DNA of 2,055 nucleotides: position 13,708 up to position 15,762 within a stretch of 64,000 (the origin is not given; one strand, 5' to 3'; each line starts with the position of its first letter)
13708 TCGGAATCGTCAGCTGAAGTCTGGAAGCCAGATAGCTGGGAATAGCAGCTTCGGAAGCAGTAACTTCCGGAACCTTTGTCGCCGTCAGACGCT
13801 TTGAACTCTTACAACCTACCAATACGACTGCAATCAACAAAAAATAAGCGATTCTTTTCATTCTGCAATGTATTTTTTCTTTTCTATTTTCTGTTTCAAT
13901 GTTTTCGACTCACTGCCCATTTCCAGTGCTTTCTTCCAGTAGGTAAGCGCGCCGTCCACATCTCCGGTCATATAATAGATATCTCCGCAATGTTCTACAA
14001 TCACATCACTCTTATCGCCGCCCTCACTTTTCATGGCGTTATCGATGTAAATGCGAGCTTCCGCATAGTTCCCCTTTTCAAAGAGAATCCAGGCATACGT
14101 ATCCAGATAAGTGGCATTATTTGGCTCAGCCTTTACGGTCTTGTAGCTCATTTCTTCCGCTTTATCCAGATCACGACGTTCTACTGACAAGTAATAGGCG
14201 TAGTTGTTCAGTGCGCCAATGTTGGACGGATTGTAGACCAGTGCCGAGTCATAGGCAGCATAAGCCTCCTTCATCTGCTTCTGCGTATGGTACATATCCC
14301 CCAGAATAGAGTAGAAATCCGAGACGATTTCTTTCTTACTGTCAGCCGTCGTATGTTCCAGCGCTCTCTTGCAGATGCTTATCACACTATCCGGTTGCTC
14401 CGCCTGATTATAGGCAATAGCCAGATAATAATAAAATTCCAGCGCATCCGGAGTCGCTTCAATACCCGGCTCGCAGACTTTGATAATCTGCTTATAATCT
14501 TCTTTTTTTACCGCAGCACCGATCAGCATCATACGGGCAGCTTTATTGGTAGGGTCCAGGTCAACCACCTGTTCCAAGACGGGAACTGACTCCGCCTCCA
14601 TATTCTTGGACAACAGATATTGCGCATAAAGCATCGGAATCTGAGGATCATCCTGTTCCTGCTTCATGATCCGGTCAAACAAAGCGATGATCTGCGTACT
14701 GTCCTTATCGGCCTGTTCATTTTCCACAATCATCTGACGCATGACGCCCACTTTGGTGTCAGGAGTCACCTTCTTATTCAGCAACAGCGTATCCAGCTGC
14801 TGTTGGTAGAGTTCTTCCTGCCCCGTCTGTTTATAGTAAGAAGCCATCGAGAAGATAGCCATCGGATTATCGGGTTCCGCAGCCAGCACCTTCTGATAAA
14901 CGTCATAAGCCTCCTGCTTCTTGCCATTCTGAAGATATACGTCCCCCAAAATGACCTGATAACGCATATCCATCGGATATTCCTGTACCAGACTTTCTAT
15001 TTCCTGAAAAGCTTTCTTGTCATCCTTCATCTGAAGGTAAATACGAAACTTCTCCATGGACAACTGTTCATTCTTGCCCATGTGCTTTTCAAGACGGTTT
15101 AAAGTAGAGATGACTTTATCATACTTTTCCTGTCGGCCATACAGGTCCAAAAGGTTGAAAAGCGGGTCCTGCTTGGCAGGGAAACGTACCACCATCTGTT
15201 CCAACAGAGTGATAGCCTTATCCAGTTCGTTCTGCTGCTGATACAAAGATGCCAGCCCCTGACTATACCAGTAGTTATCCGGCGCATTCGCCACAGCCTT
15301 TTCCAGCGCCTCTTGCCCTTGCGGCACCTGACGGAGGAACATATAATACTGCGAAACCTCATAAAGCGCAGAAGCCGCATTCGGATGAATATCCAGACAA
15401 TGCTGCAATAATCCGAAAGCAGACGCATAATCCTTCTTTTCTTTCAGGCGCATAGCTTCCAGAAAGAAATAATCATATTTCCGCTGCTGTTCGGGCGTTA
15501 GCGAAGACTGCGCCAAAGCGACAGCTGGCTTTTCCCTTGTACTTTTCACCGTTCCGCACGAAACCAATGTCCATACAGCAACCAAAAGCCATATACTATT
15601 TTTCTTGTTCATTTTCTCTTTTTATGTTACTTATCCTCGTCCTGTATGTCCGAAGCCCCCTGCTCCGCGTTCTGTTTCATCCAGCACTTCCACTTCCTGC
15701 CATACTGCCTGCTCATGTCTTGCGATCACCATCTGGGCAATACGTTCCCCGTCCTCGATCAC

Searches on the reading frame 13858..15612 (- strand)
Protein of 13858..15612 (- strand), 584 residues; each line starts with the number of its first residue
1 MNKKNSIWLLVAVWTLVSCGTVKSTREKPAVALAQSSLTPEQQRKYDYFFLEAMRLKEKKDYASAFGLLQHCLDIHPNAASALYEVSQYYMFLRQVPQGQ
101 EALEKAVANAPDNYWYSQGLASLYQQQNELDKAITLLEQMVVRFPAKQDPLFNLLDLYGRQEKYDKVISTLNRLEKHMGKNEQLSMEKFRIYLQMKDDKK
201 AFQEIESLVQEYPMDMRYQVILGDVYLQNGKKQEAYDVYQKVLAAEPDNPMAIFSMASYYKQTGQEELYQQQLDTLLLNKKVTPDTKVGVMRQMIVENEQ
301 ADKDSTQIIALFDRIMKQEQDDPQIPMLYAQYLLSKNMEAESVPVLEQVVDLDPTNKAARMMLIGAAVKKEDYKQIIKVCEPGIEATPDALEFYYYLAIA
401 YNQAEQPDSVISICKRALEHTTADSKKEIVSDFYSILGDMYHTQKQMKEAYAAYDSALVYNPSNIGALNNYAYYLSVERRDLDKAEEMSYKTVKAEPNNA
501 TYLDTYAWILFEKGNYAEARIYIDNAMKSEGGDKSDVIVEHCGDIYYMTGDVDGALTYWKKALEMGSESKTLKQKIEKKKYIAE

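Call 57: search_protein_families(library=pfam, proteins=[window:13858-15612:-], max_evalue=0.00001)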
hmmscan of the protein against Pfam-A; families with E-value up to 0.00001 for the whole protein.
window:13858-15612:- (584 aa): 22 families
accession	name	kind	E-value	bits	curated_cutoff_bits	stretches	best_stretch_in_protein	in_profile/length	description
PF14559.12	TPR_19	-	1.1e-30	106.1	25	0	99-141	10-52/68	Tetratricopeptide repeat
PF13428.12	TPR_14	-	1.3e-30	103.1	23.5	0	219-257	4-42/44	Tetratricopeptide repeat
PF07719.23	TPR_2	-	2.5e-26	90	27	0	221-249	6-34/34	Tetratricopeptide repeat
PF13432.12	TPR_16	-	2e-22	79.7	32.7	0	205-250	20-65/65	Tetratricopeptide repeat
PF23914.1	TPR_CcmH_CycH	-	4.6e-21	75.7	42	1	436-522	55-143/158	Cytochrome c-type biogenesis protein H TPR domain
PF13431.12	TPR_17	-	1.6e-20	72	24.4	0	453-487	1-34/34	Tetratricopeptide repeat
PF00515.34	TPR_1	-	1.5e-17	63.1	27.8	0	433-464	3-34/34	Tetratricopeptide repeat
PF12895.13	ANAPC3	-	7.2e-17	61.9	27.2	0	164-241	5-81/82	Anaphase-promoting complex, cyclosome, subunit 3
PF13424.12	TPR_12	-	1.3e-15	57.8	30.1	0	80-139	3-70/77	Tetratricopeptide repeat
PF13429.12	TPR_15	-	8.5e-15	55.4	26.2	0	93-245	123-277/280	Tetratricopeptide repeat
PF13181.12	TPR_8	-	1.1e-13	50.6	25.7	0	219-249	4-34/34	Tetratricopeptide repeat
PF13176.12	TPR_7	-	1.7e-13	49.9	27.9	0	222-248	5-31/36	Tetratricopeptide repeat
PF25064.1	ARM_TT21_5th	-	3.8e-13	50.2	27.8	0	120-182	7-69/117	TT21 fifth ARM repeats domain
PF13414.12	TPR_11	-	3e-12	46.5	26.8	0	223-262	1-40/42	TPR repeat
PF13371.12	TPR_9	-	1.5e-11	44.6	35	0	57-113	6-62/73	Tetratricopeptide repeat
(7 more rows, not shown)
